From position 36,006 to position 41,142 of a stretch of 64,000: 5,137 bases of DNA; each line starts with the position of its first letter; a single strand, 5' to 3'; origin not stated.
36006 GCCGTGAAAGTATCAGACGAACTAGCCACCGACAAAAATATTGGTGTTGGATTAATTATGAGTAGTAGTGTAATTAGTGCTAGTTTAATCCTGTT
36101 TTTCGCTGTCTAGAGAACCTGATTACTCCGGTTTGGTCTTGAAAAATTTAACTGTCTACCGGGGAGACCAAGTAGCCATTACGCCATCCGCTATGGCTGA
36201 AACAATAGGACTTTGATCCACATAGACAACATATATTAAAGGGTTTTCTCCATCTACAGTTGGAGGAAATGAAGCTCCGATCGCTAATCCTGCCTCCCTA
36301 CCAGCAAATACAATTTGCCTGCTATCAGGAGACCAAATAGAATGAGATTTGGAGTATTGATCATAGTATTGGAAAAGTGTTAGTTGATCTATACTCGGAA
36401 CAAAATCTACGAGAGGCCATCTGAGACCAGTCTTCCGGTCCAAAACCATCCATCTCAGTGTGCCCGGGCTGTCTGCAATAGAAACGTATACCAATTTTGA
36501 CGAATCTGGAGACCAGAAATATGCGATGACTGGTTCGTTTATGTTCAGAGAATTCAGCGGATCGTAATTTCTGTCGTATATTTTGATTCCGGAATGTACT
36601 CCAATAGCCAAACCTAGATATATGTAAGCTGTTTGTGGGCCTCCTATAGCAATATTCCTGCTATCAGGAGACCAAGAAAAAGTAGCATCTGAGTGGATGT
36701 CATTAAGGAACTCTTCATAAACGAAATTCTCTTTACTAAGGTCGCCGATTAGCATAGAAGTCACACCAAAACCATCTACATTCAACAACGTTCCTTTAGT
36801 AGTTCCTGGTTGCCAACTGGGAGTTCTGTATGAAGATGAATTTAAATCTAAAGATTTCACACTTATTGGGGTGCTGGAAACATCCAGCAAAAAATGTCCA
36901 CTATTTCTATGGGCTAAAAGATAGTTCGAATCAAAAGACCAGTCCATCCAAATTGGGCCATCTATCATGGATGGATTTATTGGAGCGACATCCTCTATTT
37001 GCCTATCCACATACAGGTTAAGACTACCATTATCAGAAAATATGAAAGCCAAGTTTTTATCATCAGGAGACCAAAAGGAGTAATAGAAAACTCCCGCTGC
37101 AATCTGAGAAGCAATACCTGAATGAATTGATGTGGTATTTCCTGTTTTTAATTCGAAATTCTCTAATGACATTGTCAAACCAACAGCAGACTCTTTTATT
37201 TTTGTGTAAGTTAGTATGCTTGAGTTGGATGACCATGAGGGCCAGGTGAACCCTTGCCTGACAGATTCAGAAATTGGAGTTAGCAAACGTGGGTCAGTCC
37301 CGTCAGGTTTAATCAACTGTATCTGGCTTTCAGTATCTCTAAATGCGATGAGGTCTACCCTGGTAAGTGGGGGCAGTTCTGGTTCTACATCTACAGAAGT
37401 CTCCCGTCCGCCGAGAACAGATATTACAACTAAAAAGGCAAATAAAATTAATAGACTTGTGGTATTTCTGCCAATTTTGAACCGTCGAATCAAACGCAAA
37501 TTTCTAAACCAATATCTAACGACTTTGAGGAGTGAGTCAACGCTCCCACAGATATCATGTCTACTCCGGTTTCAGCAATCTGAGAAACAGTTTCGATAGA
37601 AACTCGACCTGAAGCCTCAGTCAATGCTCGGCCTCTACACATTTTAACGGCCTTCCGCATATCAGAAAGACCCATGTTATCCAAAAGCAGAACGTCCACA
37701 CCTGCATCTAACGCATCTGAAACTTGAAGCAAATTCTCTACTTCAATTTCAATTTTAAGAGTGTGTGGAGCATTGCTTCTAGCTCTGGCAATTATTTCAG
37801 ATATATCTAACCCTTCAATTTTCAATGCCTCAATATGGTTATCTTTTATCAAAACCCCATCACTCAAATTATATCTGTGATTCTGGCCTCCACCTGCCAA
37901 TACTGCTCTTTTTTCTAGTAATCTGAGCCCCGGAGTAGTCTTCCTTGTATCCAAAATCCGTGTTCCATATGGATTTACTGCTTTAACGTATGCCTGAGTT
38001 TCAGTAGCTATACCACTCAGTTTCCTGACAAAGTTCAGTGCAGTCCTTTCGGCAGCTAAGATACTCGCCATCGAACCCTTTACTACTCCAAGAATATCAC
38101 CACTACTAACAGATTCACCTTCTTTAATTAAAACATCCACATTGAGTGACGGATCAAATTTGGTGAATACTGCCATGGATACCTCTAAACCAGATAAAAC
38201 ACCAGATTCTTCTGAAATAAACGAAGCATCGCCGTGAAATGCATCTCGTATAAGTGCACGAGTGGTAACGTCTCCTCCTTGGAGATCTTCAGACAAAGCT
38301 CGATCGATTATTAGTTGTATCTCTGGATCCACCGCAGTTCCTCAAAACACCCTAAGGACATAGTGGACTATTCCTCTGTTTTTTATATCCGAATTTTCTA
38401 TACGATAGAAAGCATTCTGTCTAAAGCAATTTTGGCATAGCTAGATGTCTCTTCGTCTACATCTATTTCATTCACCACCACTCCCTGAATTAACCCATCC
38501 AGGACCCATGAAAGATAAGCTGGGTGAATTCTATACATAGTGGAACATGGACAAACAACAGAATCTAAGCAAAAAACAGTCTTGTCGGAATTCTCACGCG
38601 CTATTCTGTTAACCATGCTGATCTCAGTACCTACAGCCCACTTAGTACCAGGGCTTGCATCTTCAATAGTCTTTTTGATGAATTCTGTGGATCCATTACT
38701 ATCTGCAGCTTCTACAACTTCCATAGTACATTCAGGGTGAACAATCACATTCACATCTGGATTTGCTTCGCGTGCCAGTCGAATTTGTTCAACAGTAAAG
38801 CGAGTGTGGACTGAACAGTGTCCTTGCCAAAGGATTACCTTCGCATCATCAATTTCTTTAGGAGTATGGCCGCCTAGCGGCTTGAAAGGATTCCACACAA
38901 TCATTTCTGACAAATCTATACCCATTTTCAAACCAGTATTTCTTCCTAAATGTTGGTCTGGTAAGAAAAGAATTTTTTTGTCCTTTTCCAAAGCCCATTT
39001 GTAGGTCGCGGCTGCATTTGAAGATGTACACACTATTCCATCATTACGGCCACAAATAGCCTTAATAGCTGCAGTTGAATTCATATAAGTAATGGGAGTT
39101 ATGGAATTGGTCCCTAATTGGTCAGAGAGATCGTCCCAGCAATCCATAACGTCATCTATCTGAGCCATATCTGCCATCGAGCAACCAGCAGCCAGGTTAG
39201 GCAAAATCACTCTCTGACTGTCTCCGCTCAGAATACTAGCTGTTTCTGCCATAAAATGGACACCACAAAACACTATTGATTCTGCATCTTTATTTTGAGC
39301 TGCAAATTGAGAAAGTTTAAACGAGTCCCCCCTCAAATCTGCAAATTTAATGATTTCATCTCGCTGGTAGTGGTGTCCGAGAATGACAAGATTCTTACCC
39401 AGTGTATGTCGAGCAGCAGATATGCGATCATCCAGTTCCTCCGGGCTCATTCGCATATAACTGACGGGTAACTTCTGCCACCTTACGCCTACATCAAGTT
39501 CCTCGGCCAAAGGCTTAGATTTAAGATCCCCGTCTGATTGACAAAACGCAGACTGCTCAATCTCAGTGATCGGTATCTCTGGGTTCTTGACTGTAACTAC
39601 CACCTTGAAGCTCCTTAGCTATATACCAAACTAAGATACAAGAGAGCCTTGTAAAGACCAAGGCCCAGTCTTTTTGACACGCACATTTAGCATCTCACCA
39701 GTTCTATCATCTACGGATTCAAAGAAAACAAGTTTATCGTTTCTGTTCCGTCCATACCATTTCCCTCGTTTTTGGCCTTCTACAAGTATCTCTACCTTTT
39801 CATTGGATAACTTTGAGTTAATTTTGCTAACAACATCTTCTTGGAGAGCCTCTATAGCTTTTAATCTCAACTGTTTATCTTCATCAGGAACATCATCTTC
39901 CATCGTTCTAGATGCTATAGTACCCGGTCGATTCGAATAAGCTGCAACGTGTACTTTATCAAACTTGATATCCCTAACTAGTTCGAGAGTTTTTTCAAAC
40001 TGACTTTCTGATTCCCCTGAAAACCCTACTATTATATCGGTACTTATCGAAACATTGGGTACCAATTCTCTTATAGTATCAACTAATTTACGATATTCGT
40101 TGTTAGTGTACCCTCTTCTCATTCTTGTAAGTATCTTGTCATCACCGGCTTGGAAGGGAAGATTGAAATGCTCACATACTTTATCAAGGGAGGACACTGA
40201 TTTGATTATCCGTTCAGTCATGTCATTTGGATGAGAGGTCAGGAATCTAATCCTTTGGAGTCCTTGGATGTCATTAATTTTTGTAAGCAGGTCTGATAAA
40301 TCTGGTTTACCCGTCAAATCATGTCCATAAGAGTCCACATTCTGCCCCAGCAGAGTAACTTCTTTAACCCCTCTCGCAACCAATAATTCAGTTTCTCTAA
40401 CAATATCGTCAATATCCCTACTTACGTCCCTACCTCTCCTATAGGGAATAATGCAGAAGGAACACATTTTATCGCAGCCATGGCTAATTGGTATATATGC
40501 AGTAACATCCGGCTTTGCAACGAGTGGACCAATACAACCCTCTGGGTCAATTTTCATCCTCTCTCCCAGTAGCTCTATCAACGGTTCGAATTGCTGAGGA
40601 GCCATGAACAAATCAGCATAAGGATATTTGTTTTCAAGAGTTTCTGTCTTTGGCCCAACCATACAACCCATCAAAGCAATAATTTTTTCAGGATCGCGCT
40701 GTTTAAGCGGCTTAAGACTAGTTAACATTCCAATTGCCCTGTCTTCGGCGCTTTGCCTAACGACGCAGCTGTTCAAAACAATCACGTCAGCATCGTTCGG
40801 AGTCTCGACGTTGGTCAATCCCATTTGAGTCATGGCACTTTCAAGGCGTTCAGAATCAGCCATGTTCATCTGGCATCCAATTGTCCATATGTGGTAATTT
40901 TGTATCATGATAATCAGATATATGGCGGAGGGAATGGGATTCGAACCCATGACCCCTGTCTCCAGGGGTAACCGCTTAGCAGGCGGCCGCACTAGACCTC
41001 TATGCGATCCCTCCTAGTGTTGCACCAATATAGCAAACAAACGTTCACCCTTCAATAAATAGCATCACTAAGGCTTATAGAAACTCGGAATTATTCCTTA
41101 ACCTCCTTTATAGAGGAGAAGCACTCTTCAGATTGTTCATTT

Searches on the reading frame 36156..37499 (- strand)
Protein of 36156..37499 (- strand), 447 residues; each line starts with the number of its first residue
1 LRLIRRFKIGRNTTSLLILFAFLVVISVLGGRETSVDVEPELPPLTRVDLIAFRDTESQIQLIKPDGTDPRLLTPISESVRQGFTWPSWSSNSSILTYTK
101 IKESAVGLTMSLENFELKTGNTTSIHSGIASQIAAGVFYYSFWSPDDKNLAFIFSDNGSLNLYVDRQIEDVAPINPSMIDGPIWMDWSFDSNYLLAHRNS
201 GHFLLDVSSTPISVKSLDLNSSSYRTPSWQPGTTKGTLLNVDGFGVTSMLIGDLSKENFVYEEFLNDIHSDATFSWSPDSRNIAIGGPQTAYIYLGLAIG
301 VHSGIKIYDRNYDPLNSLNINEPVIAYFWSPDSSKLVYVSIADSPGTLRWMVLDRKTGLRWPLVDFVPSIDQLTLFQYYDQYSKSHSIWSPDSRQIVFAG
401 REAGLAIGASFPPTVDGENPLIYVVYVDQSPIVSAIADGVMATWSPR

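Call 20: search_protein_families(library=ncbifam, proteins=[window:36156-37499:-], max_evalue=1e-10)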
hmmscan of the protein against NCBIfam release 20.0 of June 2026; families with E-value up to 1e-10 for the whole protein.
window:36156-37499:- (447 aa): 1 family
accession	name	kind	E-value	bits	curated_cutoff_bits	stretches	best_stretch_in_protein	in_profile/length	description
TIGR02800.1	propeller_TolB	equivalog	4.8e-11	42.2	343.15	0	46-164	157-263/418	Tol-Pal system beta propeller repeat protein TolB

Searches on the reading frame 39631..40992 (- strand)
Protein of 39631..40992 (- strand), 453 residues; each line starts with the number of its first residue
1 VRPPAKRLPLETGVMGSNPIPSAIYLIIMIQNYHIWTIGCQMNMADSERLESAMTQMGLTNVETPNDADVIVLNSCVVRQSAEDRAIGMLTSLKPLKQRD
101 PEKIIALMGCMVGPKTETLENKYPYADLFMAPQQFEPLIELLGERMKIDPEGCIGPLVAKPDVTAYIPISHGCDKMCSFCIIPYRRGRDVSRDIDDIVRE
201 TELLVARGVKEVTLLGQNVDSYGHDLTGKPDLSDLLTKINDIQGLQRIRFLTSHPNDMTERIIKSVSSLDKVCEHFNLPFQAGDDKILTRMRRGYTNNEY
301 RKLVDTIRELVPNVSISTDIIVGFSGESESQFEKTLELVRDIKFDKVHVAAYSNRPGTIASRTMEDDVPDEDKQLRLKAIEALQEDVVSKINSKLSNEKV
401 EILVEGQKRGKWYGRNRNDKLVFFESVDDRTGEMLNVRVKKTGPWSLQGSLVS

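Call 20: search_protein_families(library=ncbifam, proteins=[window:39631-40992:-], max_evalue=1e-10)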
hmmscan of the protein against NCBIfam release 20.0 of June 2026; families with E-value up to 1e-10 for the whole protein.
window:39631-40992:- (453 aa): 9 families
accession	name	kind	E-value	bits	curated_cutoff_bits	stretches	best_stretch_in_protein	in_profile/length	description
NF010916.0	PRK14336.1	equivalog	3.2e-157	523.6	606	1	32-452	3-413/418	tRNA (N6-isopentenyl adenosine(37)-C2)-methylthiotransferase MiaB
TIGR00089.1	TIGR00089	subfamily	1.8e-132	442.2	251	1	33-449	2-429/429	MiaB/RimO family radical SAM methylthiotransferase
TIGR01574.1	miaB-methiolase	equivalog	7.7e-121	404.1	355.3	1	33-452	2-437/437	tRNA (N6-isopentenyl adenosine(37)-C2)-methylthiotransferase MiaB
TIGR01579.1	MiaB-like-C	equivalog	1.4e-91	307.8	357.05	1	35-439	1-416/416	tRNA (N(6)-L-threonylcarbamoyladenosine(37)-C(2))-methylthiotransferase MtaB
TIGR01125.1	TIGR01125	equivalog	8.6e-82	275.5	356.95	1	34-448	3-431/432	30S ribosomal protein S12 methylthiotransferase RimO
TIGR01578.1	MiaB-like-B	hypoth_equivalog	9.5e-74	248.6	314.7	1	33-451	2-420/421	tRNA (N(6)-L-threonylcarbamoyladenosine(37)-C(2))-methylthiotransferase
TIGR04014.1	B12_SAM_MJ_0865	equivalog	3.2e-24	85.5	360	1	164-372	160-366/434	methyl-coenzyme M reductase glutamine C-methyltransferase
TIGR04013.1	B12_SAM_MJ_1487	hypoth_equivalog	2.4e-21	76.1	251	1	159-373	146-366/382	TIGR04013 family B12-binding domain/radical SAM domain-containing protein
TIGR04479.1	bcpD_PhpK_rSAM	subfamily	1.1e-12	47.2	600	1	163-348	240-415/504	PhpK family radical SAM P-methyltransferase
